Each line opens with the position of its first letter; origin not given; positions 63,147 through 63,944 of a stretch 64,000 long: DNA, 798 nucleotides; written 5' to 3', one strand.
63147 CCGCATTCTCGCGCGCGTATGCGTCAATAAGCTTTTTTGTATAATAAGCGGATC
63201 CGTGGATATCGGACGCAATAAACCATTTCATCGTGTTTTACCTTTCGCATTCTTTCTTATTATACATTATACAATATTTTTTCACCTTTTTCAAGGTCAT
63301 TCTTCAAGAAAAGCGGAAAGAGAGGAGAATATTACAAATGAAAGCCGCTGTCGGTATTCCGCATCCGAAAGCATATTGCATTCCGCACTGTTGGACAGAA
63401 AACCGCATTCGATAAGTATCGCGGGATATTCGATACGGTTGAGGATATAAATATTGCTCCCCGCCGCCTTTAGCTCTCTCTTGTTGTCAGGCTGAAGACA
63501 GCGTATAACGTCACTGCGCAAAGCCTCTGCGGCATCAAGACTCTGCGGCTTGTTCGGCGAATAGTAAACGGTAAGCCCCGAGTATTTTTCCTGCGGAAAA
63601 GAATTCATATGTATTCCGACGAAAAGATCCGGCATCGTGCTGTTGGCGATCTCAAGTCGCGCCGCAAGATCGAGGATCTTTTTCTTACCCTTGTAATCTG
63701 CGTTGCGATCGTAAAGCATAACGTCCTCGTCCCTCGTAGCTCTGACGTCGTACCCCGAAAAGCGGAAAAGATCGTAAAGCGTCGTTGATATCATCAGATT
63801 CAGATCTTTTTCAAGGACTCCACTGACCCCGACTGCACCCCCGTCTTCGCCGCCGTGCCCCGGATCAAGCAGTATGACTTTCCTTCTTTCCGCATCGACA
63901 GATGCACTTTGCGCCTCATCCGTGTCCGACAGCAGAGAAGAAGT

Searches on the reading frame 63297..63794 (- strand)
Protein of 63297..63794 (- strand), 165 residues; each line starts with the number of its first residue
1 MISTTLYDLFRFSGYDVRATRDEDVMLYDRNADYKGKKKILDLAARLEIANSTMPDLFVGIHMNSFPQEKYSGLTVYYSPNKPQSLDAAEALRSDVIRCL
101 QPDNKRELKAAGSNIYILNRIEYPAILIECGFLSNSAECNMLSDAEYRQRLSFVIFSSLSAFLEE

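Call 86: search_protein_families(library=pfam, proteins=[window:63297-63794:-], max_evalue=0.00001)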
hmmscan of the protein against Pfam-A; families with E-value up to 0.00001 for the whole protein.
window:63297-63794:- (165 aa): 1 family
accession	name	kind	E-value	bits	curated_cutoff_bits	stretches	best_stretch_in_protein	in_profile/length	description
PF01520.23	Amidase_3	-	5.1e-26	92.2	27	1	3-155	30-168/174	N-acetylmuramoyl-L-alanine amidase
